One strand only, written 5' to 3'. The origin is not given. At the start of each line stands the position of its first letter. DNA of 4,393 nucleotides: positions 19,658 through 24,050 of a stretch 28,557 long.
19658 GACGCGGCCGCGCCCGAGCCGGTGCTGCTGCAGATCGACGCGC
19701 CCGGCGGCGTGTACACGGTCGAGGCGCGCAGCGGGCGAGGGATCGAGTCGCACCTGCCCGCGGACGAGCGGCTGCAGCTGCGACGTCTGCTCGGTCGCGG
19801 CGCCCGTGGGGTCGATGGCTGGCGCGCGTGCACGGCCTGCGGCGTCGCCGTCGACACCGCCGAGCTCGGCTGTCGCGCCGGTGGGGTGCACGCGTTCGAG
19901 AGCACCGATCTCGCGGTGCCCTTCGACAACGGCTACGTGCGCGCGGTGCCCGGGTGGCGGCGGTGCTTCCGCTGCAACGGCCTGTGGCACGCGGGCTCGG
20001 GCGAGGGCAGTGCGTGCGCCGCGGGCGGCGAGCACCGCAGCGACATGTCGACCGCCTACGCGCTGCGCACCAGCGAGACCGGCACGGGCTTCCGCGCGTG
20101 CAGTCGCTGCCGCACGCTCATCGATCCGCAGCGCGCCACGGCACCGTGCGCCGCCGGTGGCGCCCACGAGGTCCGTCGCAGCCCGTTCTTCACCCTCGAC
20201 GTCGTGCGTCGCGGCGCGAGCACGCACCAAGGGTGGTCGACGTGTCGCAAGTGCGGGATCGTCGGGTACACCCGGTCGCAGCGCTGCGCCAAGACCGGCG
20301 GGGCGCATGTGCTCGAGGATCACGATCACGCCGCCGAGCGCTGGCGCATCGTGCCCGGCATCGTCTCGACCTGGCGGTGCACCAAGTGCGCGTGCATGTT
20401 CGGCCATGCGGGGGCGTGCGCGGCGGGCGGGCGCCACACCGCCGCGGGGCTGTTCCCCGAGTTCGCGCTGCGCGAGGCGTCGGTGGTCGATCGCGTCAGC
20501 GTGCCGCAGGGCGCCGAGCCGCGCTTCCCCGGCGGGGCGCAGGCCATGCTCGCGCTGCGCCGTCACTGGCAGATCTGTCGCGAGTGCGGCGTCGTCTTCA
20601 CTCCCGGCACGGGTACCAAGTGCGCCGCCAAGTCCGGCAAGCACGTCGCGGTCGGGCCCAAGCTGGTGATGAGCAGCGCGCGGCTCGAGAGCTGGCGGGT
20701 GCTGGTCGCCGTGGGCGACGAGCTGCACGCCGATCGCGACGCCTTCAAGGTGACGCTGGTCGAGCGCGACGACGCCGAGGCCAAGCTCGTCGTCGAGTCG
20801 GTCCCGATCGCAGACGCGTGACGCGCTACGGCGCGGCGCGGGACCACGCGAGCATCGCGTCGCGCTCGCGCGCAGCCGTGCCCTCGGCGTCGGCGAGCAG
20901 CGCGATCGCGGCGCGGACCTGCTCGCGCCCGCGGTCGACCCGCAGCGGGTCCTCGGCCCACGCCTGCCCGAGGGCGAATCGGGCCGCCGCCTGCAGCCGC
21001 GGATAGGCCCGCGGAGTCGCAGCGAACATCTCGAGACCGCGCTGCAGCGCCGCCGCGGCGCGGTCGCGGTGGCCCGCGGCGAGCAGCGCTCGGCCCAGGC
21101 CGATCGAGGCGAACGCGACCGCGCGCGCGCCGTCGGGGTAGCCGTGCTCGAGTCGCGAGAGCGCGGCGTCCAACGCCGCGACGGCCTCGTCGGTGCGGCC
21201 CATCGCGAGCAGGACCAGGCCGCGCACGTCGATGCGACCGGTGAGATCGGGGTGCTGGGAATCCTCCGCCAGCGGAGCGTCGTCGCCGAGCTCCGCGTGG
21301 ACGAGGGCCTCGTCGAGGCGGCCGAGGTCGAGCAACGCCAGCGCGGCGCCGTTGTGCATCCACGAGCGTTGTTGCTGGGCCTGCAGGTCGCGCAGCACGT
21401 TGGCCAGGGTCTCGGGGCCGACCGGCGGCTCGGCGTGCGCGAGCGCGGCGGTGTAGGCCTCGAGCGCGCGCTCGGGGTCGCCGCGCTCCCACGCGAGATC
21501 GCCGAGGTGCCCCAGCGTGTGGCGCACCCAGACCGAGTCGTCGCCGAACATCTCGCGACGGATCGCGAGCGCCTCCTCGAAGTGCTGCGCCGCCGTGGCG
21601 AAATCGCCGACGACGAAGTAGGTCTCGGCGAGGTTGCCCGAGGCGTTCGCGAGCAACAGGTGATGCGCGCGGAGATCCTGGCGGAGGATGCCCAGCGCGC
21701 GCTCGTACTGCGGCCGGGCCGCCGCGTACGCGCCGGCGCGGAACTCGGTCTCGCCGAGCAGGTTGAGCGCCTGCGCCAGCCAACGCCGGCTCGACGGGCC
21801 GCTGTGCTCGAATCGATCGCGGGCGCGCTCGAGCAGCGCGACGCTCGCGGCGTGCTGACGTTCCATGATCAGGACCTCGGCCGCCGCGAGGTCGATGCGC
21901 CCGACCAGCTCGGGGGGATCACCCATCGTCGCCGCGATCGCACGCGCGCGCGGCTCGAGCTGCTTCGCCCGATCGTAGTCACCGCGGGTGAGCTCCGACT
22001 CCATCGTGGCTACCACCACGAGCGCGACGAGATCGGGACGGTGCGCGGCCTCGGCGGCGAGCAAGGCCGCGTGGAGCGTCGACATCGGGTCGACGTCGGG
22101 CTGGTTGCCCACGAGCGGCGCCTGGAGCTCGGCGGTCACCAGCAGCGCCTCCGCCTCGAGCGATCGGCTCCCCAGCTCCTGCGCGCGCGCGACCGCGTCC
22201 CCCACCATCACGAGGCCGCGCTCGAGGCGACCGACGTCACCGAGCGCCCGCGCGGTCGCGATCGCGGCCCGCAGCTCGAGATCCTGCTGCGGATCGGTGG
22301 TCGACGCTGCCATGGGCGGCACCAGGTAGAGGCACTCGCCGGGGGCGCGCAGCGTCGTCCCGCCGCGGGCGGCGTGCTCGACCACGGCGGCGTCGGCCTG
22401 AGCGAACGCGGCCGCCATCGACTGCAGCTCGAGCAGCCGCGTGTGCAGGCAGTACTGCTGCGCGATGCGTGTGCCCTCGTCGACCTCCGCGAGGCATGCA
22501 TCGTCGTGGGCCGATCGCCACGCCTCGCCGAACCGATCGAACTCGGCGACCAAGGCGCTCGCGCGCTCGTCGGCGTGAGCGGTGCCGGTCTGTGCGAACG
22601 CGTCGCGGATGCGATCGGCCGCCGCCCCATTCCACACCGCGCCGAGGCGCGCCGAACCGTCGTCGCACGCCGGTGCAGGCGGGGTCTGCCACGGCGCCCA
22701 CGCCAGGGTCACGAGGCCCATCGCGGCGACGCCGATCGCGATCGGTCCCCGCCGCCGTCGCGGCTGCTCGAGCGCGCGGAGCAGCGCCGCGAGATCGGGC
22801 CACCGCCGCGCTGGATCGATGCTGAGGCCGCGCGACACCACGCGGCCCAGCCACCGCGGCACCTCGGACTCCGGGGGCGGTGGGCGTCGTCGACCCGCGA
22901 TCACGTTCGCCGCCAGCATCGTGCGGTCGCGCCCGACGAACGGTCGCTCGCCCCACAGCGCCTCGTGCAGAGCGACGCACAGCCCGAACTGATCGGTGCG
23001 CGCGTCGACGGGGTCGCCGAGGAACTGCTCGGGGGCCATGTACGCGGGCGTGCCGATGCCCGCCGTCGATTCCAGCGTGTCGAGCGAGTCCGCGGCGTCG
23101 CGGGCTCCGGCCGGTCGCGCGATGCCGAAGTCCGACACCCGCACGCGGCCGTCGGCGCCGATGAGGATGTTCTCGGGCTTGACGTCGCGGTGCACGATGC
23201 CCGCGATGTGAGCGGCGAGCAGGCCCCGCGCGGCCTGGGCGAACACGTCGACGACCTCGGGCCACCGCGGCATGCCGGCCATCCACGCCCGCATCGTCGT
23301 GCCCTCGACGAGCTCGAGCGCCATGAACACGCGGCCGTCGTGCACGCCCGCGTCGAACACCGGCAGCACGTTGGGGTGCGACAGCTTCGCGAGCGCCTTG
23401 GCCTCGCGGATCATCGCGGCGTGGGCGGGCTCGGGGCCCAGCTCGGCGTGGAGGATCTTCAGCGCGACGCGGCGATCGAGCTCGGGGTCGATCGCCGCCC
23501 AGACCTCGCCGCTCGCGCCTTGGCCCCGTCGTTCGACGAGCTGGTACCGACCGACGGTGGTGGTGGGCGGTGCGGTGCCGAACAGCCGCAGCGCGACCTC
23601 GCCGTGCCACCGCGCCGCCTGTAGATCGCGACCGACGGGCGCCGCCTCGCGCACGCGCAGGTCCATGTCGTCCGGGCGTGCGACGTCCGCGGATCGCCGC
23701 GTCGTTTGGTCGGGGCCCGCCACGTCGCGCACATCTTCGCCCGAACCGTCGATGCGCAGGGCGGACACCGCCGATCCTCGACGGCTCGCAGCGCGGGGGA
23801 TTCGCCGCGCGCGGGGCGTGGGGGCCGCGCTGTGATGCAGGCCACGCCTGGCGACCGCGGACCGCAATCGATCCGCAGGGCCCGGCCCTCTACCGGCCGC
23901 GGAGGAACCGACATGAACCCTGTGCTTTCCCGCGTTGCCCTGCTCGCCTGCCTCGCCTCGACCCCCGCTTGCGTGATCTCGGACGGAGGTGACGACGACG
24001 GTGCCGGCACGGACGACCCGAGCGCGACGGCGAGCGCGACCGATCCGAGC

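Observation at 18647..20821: Novel tandem Cys3His-module protein sandwiched between two Ser/Thr kinase genes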

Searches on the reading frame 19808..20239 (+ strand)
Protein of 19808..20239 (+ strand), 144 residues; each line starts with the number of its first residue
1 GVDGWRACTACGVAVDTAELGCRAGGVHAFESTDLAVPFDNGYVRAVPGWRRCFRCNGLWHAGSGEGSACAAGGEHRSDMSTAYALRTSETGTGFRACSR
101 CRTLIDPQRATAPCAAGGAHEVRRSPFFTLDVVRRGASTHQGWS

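Call 46: search_solved_structures(query=A3, max_evalue=10, show_alignments=2)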
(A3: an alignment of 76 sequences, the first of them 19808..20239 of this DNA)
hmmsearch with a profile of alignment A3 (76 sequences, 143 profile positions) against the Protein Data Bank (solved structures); distinct sequences matched with E-value up to 10: 4.
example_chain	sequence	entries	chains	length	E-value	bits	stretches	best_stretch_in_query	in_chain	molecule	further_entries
9m70_A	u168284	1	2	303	0.2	14.8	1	30-129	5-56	Acetyl-coenzyme A carboxylase carboxyl transferase subunit beta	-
6o8w_6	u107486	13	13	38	0.21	14.7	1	7-33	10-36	50S ribosomal protein L36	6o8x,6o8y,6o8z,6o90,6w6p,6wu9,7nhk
6ztj_B6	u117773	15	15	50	0.55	13.4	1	104-132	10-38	50S ribosomal protein L36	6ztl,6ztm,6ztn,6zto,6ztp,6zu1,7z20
5myj_B8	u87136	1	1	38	0.63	13.2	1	7-33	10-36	50S ribosomal protein L36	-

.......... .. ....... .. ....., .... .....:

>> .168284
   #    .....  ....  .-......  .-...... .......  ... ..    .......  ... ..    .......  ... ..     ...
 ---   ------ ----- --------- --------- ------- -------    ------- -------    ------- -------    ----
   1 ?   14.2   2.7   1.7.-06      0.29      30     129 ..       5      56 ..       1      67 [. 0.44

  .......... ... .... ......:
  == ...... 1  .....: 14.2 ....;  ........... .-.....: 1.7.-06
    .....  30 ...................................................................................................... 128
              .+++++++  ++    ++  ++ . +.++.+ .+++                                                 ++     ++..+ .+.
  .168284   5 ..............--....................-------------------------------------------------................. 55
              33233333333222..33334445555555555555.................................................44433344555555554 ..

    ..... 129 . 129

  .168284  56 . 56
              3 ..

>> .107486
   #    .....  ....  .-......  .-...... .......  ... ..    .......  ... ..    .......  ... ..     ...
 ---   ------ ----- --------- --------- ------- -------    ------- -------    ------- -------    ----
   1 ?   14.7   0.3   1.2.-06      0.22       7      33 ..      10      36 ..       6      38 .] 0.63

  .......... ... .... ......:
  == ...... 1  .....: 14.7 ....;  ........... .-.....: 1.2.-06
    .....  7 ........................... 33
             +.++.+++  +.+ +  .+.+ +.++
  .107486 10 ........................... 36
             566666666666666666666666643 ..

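Call 51: predict_structure(alignment_id=A3)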
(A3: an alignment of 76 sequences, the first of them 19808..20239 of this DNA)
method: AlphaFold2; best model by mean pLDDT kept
length: 144 residues; sequences in the alignment: 76
mean_pLDDT: 88.2   pTM: 0.81
mean pLDDT of the five models: 88.2, 87.2, 86.5, 85.6, 85.1
residues with pLDDT >= 90: 94; 70-90: 37; 50-70: 10; < 50: 3
segments of 3 or more residues with pLDDT < 50: none
pLDDT, mean of each block of 10 residues (from residue 1): 93 87 85 94 92 91 81 86 93 93 95 94 95 71 50
secondary structure, 60 per line:
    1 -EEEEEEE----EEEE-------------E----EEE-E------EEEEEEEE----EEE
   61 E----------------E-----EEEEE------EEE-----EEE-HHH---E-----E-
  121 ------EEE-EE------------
elements in order: E2-8 E13-16 E35-37 E46-53 E58-61 E84-88 E95-97 E103-105 E127-129
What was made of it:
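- On Zinc ribbon (structural class): AF2 places CxxC between two strands (call 51).
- Closest known: ZAS. Different: The query's modules have a different motif and a beta-rich rather than helical prediction (call 51).
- AF2 triplet pLDDT 88, pTM 0.81 (call 51).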

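Call 54: find_homologous_proteins(query=A3, max_evalue=0.00001)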
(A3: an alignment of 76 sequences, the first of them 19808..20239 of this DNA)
Query A3 (76 sequences) (144 aa, profile of the alignment): 34 proteins with E <= 0.00001 among 766 candidates.
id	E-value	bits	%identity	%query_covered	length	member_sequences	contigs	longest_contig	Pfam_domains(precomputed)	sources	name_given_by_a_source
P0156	2.4e-54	201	34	67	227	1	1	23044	-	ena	-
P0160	2.8e-52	194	31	94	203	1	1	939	-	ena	-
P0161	6.8e-44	167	26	81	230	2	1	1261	-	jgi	jgi:hypothetical protein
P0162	6.7e-43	164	31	88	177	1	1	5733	-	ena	-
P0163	1.8e-42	163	27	89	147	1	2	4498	-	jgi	jgi:rubrerythrin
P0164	3.6e-41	158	29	88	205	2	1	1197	-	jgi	jgi:hypothetical protein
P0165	1.6e-40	156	29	89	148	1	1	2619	-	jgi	jgi:hypothetical protein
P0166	2.6e-39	152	33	65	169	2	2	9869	-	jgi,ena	jgi:hypothetical protein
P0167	1.1e-37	147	36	49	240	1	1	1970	PF01485.28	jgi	jgi:hypothetical protein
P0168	1.8e-36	143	31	81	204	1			-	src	-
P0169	9.2e-34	134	29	81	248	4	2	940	-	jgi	jgi:hypothetical protein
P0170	1.8e-33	133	30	59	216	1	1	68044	PF01927.23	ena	-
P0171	1.8e-32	130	34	58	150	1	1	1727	-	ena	-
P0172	2.7e-32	130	33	65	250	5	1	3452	-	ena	-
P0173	1.5e-31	127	30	72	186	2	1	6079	-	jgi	jgi:hypothetical protein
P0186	2.1e-25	107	37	60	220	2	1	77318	-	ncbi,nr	ncbi:MAG: hypothetical protein C0501_10360 [Isosphaera sp.]|nr:hypothetical protein [Isosphaera sp.]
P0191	1.7e-17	82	28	72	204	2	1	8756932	-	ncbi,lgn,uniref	ncbi:hypothetical protein [Streptomyces sp. NBC_01506]|uniref:hypothetical protein n=1 Tax=Streptomy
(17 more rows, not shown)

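Call 58: find_encoding_contigs(protein=P0186, flank=6000, max_places=2)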
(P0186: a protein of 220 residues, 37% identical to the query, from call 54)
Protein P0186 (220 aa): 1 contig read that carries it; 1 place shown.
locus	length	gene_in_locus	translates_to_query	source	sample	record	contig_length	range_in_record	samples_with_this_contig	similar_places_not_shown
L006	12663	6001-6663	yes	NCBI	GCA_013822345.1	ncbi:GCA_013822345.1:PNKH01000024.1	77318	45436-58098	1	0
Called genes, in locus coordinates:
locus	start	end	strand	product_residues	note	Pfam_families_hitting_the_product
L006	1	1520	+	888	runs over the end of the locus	PF03176:MMPL, PF12349:Sterol-sensing (faint), PF03176:MMPL (weak)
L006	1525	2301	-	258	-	PF05685:Uma2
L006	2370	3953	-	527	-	PF12704:MacB_PCD, PF02687:FtsX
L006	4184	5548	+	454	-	-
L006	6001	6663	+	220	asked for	-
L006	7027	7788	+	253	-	PF21347:DUF3108_like (faint)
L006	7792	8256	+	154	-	PF11396:PepSY_like (faint)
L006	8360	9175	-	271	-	-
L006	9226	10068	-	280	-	-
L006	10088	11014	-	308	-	PF01156:IU_nuc_hydro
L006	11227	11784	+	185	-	PF00188:CAP (faint)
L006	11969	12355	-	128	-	PF01850:PIN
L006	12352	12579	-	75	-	PF02604:PhdYeFM_antitox (weak)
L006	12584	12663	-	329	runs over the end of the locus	PF02885:Glycos_trans_3N, PF00591:Glycos_transf_3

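Call 59: find_encoding_contigs(protein=P0191, flank=6000, max_places=2)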
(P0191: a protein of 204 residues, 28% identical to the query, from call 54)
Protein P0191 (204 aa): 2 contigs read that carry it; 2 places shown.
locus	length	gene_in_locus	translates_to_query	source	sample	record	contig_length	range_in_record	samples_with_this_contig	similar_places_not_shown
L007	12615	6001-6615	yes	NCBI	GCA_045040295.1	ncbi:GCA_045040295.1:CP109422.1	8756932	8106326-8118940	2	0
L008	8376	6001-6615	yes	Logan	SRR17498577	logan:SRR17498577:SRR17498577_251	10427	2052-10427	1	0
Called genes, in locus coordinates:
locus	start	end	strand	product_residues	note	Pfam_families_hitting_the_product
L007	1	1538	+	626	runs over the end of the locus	PF01642:MM_CoA_mutase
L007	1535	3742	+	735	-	PF01642:MM_CoA_mutase, PF02310:B12-binding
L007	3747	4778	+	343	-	PF03308:MeaB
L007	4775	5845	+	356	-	PF00378:ECH_1, PF16113:ECH_2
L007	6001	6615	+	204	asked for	-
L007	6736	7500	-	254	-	PF09335:VTT_dom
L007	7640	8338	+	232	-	PF08713:DNA_alkylation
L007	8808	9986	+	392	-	PF00009:GTP_EFTU, PF03144:GTP_EFTU_D2, PF03143:GTP_EFTU_D3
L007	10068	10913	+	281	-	-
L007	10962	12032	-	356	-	PF26056:DUF8017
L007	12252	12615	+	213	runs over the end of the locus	PF09335:VTT_dom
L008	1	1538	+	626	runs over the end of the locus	PF01642:MM_CoA_mutase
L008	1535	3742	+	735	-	PF01642:MM_CoA_mutase, PF02310:B12-binding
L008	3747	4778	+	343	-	PF03308:MeaB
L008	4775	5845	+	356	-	PF00378:ECH_1, PF16113:ECH_2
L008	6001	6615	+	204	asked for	-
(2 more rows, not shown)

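Call 62: fold_search(model_id=the predicted structure, library=pdb)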
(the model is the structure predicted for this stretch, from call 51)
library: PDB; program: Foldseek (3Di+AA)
matches with E <= 10: 15; with E <= 0.001: 0
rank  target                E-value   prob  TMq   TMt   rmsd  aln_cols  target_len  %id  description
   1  3k3r_E                3.9e+00  0.03  0.18  0.16  11.2       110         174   10  Unrefined crystal structure of a LexA-DNA complex (released 2010-08-18)
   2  9kl2_A                3.9e+00  0.02  0.18  0.20  15.1       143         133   10  Crystal structure of Pleurocybella porrigens lectin (PPL) in complex with GalNAc (released 2025-11-19)
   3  3our_B                4.6e+00  0.01  0.11  0.11  15.5       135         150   12  Crystal structure of complex between EIIA and a novel pyruvate decarboxylase (released 2011-06-01)
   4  3fji_D                6.9e+00  0.01  0.18  0.17  14.2       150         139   11  Crystal structure of K12V/C83I/C117V mutant of Human acidic fibroblast growth factor (released 2009-10-06)
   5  7fac                  6.9e+00  0.01  0.15  0.06  14.1       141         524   12  Crystal Structure of C-terminus of the non-structural protein 2 from SARS coronavirus (released 2022-08-10)
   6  2f6j_C                7.7e+00  0.04  0.12  0.11   4.3        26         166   12  Crystal structure of PHD finger-linker-bromodomain fragment of human BPTF in the H3(1-15)K4me3 bound state (released 2006-07-11)
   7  4p22_A                7.7e+00  0.01  0.12  0.06  13.3       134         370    3  Crystal Structure of N-terminal Fragments of E1 (released 2015-02-25)
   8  3fj8_A                8.2e+00  0.01  0.17  0.18  18.0       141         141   11  Crystal structure of C117I mutant of Human acidic fibroblast growth factor (released 2009-10-06)
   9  7omm_D                8.2e+00  0.00  0.11  0.05  15.7       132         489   11  Cryo-EM structure of N. gonorhoeae LptDE in complex with ProMacrobodies (MBPs have not been built de novo) (released 2022-05-04)
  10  3o70                  8.7e+00  0.03  0.13  0.30   8.1        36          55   17  PHD-type zinc finger of human PHD finger protein 13 (released 2010-09-29)
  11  5wle_A                8.7e+00  0.02  0.12  0.26   6.8        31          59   16  Crystal structure of the PPS PHD finger in complex with H3K4me3 (released 2017-10-04)
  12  2ntd_B                8.7e+00  0.01  0.13  0.13  13.4       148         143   12  Human fibroblast growth factor-1 (140 amino acid form) with Cys117Val/Pro134Cys mutations (released 2007-07-24)
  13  8z5u_A                9.2e+00  0.00  0.14  0.10  19.8       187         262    8  Cryo-EM structure of the rod-export apparatus with partial hook within the polar flagellar motor (released 2025-10-22)
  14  2f6j_A                9.8e+00  0.03  0.12  0.11   4.2        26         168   12  Crystal structure of PHD finger-linker-bromodomain fragment of human BPTF in the H3(1-15)K4me3 bound state (released 2006-07-11)
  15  2ftc_B                9.8e+00  0.01  0.16  0.17  15.1       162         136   10  Structural Model for the Large Subunit of the Mammalian Mitochondrial Ribosome (released 2006-04-11)
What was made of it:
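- On Beta-trefoil: Foldseek trefoil hits at E >= 3.9 with rmsd 14-18 A (call 62).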

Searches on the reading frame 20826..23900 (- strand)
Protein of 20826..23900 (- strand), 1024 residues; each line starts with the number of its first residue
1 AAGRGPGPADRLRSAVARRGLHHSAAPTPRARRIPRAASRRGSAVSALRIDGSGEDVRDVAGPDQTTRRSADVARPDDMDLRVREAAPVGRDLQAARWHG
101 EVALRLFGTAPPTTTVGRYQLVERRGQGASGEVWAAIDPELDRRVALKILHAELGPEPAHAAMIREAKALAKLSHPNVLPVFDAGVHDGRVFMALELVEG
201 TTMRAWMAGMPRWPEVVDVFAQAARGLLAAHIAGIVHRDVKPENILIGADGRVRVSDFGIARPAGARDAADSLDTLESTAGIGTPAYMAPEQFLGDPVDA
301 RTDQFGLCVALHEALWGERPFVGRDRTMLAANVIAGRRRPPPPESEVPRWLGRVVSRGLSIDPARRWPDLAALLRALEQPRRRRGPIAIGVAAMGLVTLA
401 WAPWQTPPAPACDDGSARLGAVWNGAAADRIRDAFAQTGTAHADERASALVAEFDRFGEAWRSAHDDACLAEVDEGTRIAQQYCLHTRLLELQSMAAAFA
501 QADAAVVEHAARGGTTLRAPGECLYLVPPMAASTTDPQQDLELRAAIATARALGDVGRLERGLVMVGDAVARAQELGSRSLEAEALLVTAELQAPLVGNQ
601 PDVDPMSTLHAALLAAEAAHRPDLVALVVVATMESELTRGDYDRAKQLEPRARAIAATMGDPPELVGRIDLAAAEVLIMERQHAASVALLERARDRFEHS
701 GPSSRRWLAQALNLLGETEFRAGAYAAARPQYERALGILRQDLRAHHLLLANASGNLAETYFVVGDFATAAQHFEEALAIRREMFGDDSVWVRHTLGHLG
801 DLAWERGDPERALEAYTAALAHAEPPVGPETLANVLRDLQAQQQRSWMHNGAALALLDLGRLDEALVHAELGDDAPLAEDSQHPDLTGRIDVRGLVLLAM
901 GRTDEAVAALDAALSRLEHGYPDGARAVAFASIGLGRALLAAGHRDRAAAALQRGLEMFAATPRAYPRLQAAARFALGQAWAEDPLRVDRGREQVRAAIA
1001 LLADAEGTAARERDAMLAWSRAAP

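Call 76: search_protein_families(library=padloc, proteins=[window:20826-23900:-], max_evalue=0.001)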
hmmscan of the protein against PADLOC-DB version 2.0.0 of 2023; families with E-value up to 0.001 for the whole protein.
window:20826-23900:- (1024 aa): 32 families (the best 25 are shown)
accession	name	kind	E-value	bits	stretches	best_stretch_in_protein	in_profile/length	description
PDLC04042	PD-T4-6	-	1.5e-69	232.9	1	113-383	5-275/292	-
PDLC01088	C3a189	-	5.8e-68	228.2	1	126-1010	6-820/840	kinase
PDLC04053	PD-T4-6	-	3.7e-66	221.7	1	114-379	6-270/311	-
PDLC04061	PD-T4-6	-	3.4e-64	216.2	1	113-380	12-283/510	-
PDLC04043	PD-T4-6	-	1.9e-63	213.1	1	112-379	10-276/452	-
PDLC04039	PD-T4-6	-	7.9e-62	207.7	1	114-381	11-276/458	-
PDLC04041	PD-T4-6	-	3.5e-56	189.3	1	111-389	22-294/443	-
PDLC04054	PD-T4-6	-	1.2e-55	187.3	1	114-439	7-335/347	-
PDLC04138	mad6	-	2.1e-52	176.9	1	104-379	38-312/659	mads_6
PDLC04060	PD-T4-6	-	2.8e-50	169.7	1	115-378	6-267/486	-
PDLC04057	PD-T4-6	-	5.1e-48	162.2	1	114-379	5-269/443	-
PDLC04064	PD-T4-6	-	2.1e-47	159.8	1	116-379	19-279/369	-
PDLC04052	PD-T4-6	-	6.6e-47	158.8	1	112-374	4-270/496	-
PDLC04040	PD-T4-6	-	1.1e-45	154.4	1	126-376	3-261/547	-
PDLC04047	PD-T4-6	-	2e-43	146.7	1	114-379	7-271/327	-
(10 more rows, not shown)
